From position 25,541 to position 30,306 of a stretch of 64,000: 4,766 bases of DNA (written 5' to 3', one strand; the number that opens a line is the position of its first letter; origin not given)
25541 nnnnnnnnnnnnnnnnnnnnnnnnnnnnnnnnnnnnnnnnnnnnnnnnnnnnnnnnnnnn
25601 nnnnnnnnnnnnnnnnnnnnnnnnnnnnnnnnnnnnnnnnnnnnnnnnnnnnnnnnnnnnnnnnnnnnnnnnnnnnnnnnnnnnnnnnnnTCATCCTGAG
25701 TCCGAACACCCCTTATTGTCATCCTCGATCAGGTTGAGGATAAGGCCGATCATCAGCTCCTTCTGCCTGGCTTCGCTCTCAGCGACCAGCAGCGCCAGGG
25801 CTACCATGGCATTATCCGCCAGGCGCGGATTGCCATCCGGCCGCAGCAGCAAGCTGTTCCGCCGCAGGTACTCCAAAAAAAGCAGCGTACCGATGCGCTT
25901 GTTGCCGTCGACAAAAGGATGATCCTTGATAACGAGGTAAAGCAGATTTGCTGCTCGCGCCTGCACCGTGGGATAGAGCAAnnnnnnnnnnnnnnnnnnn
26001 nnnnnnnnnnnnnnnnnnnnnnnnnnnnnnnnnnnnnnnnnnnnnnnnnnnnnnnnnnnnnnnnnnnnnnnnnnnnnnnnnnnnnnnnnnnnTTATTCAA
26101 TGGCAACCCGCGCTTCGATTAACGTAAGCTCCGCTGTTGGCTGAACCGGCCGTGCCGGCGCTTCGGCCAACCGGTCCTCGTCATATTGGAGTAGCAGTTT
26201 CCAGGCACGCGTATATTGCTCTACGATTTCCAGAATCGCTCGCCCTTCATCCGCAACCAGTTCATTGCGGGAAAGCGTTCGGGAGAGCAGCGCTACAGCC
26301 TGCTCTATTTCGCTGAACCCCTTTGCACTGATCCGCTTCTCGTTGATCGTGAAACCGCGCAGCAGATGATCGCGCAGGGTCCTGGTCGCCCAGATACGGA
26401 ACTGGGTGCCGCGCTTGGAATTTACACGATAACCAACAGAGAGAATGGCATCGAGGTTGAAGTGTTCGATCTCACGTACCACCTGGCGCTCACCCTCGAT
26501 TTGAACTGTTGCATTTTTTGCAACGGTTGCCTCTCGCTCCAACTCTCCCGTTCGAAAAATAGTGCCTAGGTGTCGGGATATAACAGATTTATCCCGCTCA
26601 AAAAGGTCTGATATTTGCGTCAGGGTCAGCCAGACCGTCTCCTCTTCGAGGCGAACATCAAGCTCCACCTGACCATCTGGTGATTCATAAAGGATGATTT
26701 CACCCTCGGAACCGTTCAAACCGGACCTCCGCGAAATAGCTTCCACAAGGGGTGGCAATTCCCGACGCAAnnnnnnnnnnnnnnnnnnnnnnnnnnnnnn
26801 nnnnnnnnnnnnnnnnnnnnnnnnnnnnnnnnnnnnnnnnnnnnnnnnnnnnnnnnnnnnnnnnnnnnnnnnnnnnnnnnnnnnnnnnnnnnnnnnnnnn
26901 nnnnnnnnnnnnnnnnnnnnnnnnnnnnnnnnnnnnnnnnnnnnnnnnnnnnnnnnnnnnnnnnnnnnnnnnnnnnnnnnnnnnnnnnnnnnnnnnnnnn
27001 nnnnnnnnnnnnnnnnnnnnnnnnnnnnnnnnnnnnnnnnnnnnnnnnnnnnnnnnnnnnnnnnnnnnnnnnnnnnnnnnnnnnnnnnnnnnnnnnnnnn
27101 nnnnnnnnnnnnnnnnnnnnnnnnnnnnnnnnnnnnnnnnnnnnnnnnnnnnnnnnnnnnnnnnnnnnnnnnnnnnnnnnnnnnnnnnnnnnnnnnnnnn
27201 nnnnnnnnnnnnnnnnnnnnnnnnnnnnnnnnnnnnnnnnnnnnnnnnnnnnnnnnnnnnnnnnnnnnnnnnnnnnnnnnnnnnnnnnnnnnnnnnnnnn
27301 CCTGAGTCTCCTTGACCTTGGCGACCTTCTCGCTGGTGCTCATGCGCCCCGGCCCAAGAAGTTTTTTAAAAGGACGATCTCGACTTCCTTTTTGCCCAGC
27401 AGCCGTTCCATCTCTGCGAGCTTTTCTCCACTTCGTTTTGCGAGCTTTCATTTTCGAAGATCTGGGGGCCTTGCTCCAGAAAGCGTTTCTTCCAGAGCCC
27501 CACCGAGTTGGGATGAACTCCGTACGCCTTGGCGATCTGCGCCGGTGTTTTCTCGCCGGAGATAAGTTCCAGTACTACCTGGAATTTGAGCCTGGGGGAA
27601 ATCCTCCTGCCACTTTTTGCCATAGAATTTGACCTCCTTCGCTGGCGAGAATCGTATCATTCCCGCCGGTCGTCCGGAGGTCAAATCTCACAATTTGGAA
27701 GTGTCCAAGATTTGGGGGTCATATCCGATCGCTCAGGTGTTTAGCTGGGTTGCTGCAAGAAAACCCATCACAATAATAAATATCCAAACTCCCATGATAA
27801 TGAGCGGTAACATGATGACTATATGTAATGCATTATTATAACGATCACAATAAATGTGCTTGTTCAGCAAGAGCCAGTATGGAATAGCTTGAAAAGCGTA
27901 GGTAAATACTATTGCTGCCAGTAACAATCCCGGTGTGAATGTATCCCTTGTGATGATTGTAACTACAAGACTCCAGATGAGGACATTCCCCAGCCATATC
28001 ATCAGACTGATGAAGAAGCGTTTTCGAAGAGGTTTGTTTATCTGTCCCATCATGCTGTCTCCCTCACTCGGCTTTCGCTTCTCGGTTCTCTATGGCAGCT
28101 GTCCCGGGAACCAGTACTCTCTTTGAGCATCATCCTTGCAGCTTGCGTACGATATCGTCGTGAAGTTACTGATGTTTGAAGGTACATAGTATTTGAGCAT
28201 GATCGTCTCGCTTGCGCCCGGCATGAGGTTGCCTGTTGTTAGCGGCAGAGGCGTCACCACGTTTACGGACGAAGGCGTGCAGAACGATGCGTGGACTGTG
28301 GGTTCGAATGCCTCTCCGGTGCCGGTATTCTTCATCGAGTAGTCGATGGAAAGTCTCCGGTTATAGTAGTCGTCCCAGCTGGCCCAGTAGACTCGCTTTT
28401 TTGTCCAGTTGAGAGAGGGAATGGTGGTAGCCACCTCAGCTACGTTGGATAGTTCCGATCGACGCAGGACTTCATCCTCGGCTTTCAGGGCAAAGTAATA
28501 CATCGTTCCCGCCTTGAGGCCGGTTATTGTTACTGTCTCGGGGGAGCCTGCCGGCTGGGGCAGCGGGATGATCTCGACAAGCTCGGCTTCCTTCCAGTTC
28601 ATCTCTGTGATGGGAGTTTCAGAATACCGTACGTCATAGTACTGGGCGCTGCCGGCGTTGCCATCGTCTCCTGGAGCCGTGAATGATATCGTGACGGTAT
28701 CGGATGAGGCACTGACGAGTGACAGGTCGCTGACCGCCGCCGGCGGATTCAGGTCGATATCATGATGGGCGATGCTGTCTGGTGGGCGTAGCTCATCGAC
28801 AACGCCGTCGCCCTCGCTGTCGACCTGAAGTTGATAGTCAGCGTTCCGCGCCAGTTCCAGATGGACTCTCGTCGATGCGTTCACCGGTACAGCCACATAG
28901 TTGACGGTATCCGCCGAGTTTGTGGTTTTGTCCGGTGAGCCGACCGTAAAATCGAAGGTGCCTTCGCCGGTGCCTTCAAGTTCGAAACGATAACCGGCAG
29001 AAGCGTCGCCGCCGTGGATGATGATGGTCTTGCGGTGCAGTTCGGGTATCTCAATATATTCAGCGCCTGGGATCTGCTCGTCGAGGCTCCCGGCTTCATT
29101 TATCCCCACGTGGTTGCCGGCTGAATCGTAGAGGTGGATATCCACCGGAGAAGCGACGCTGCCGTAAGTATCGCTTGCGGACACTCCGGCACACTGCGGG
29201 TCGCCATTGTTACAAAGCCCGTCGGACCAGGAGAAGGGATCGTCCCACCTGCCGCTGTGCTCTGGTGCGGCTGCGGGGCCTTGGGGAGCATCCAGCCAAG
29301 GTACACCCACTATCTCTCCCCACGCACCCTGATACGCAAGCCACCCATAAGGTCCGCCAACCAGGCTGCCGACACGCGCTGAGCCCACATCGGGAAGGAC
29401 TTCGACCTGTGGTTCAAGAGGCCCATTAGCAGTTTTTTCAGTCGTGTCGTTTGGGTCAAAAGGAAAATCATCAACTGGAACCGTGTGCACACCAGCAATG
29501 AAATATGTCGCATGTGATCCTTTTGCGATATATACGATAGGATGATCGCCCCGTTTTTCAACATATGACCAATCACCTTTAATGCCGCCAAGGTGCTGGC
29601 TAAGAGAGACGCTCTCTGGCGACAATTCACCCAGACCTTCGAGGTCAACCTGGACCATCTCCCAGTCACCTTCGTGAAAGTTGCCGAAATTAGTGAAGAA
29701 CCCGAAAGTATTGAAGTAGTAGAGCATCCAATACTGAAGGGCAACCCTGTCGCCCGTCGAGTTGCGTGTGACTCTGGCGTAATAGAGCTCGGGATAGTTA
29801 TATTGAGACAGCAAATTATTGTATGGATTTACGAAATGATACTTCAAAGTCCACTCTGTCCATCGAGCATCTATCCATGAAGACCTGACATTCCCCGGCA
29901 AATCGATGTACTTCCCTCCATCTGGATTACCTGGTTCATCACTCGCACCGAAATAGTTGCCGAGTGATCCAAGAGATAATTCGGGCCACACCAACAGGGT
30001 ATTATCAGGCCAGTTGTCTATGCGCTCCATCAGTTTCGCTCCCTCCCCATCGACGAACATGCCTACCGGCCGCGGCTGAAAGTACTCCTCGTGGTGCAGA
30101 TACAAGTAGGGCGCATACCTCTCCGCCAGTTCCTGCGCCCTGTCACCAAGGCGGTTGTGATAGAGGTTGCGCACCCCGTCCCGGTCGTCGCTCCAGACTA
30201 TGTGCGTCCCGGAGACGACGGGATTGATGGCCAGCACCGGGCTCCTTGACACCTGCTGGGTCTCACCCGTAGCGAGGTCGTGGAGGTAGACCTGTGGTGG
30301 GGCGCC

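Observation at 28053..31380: Large secreted beta-propeller/FN3 protein gene with a poly-G(9) contingency-like tract, an in-frame TAG, its own promoter, and a trailing small membrane gene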

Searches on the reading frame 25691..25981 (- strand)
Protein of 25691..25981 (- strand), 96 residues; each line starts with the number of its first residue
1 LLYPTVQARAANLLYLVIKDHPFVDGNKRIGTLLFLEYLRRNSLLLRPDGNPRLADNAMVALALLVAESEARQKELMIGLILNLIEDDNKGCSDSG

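Call 30: search_protein_families(library=ncbifam, proteins=[window:25691-25981:-], max_evalue=0.01)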
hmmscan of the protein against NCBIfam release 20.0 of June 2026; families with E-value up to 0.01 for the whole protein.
window:25691-25981:- (96 aa): 1 family
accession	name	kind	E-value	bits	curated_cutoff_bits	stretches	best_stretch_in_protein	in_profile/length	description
TIGR01550.1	DOC_P1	subfamily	7.9e-07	29.3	38.65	1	9-51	54-96/122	type II toxin-antitoxin system death-on-curing family toxin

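Call 31: search_protein_families(library=pfam, proteins=[window:25691-25981:-], max_evalue=0.01)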
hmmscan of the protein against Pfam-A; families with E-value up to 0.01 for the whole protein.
window:25691-25981:- (96 aa): 1 family
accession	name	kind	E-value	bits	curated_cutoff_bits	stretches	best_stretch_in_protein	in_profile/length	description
PF02661.23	Fic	-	5.1e-09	37.3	24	1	2-39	51-93/93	Fic/DOC family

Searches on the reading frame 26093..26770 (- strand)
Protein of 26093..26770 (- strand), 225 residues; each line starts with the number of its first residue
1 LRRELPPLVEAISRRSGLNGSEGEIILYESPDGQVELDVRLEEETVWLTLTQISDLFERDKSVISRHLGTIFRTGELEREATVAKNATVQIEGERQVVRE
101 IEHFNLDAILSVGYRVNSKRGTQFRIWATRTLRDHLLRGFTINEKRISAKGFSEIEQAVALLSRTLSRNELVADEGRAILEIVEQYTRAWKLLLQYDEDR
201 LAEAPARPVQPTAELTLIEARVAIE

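Call 30: search_protein_families(library=ncbifam, proteins=[window:26093-26770:-], max_evalue=0.01)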
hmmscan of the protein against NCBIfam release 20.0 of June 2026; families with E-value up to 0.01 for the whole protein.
window:26093-26770:- (225 aa): 0 families

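Call 31: search_protein_families(library=pfam, proteins=[window:26093-26770:-], max_evalue=0.01)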
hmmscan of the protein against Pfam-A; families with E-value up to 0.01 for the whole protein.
window:26093-26770:- (225 aa): 1 family
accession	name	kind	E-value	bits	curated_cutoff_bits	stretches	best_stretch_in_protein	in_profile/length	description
PF13310.11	Virulence_RhuM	-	2.8e-24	86.3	33.7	1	81-151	1-71/252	Virulence protein RhuM family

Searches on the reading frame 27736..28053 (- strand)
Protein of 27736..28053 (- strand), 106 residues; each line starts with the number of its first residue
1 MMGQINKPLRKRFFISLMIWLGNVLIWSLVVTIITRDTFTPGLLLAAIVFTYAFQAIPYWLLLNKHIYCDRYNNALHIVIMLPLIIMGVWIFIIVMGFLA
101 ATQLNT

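Call 6: search_protein_families(library=pfam, proteins=[window:27736-28053:-], max_evalue=1)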
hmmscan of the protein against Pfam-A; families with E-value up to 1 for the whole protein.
seq(106 aa): 0 families

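Call 30: search_protein_families(library=ncbifam, proteins=[window:27736-28053:-], max_evalue=0.01)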
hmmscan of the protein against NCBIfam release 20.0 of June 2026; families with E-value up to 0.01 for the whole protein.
seq(106 aa): 0 families

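Call 37: find_homologous_proteins(query=window:27736-28053:-, max_evalue=0.001)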
Query seq(106 aa) (106 aa): 1 proteins with E <= 0.001 among 5 candidates.
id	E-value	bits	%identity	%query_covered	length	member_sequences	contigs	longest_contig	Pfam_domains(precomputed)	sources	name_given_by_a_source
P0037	6.0e-62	224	100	100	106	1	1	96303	-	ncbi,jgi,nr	ncbi:MAG: hypothetical protein C4534_02950 [Gaiellales bacterium]|nr:MAG: hypothetical protein C4534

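Call 51: list_cluster_members(proteins=[P0001, P0037])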
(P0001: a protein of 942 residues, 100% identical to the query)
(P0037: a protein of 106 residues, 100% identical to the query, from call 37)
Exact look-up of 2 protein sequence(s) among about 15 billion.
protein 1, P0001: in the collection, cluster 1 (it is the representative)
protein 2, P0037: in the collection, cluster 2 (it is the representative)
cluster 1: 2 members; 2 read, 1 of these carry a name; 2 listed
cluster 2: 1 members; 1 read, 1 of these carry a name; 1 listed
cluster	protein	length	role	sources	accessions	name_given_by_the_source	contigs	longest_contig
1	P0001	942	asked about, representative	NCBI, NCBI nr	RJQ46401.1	MAG: hypothetical protein C4534_02955 [Gaiellales bacterium]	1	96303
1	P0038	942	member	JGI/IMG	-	-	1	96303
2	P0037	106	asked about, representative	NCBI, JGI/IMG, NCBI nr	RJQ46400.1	MAG: hypothetical protein C4534_02950 [Gaiellales bacterium]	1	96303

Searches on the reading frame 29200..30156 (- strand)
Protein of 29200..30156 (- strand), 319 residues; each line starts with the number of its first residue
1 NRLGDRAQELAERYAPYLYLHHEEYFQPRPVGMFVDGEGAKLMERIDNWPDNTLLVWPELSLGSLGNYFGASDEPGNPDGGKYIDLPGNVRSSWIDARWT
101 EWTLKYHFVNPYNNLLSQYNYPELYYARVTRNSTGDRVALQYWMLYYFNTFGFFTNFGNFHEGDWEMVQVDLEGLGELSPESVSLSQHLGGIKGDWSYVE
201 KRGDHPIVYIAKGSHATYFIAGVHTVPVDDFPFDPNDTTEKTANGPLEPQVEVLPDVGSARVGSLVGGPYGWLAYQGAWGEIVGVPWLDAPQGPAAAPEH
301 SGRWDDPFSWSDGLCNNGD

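Call 24: find_homologous_proteins(query=window:29200-30156:-, max_evalue=1e-8)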
Query seq(319 aa) (319 aa): 26 proteins with E <= 1e-8 among 908 candidates.
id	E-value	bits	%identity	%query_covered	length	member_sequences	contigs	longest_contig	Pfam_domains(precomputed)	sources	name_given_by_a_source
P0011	6.5e-96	340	55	96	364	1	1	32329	-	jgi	jgi:hypothetical protein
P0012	3.8e-47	180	49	64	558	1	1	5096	PF00041.28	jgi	jgi:hypothetical protein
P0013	2.2e-27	115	35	92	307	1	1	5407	PF06101.17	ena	-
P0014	3.3e-23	101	33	95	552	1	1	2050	-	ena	-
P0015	8.5e-23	100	36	63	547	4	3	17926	-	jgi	jgi:hypothetical protein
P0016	2.6e-21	95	54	34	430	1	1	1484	PF00041.28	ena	-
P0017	6.5e-18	84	34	64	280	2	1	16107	-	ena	-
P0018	2.7e-17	82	34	82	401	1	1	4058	-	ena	-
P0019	1.2e-16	80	33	66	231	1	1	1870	PF06101.17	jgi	-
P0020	4.3e-16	78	31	86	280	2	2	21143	PF06101.17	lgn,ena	-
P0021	3.3e-15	75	35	56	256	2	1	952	-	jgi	jgi:hypothetical protein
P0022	7.6e-15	74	31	59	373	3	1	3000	-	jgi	-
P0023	8.9e-14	70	51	27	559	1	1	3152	-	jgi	jgi:hypothetical protein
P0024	2.9e-12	65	33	60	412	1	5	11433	-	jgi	jgi:hypothetical protein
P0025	3.5e-12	65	52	25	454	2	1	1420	-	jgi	jgi:hypothetical protein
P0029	4.0e-11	61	26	95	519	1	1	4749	PF06101.17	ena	-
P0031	1.0e-10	60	32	67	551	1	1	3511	PF06101.17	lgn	-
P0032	3.4e-10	58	45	29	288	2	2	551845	PF06101.17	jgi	jgi:hypothetical protein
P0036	3.5e-9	55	37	35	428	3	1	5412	PF06101.17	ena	-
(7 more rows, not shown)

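Call 27: search_solved_structures(query=A2, max_evalue=1)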
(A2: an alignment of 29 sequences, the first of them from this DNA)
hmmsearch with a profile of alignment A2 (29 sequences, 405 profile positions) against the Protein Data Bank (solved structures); distinct sequences matched with E-value up to 1: 0.

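Call 32: predict_structure(alignment_id=A2)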
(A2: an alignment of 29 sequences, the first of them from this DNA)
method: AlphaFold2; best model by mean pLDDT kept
length: 319 residues; sequences in the alignment: 29
mean_pLDDT: 89.4   pTM: 0.91
mean pLDDT of the five models: 89.4, 89.4, 88.0, 87.7, 87.5
residues with pLDDT >= 90: 209; 70-90: 87; 50-70: 22; < 50: 1
segments of 3 or more residues with pLDDT < 50: none
pLDDT, mean of each block of 10 residues (from residue 1): 84 98 92 92 88 95 94 85 86 69 82 88 96 96 91 59 93 92 93 97 98 93 83 82 96 95 94 95 86 89 94 86
secondary structure, 60 per line:
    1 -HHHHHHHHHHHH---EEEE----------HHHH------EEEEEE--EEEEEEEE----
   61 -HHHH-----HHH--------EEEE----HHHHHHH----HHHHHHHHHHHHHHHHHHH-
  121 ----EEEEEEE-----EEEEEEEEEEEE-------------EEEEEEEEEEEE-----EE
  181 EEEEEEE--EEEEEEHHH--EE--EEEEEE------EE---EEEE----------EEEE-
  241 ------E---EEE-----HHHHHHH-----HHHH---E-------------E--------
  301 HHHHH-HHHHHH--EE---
elements in order: H2-13 E17-20 H31-34 E41-46 E49-56 H62-65 E82-85 H90-96 H101-119 E125-131 E137-148 E162-173 E179-187 E190-195 E205-210 E222-225 E236-239 E251-253 H259-265 H271-274 H301-305 H307-312

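Call 50: search_solved_structures(query=A2, max_evalue=10, show_alignments=2)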
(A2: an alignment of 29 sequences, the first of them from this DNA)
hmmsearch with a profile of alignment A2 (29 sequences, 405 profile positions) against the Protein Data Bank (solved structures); distinct sequences matched with E-value up to 10: 0.
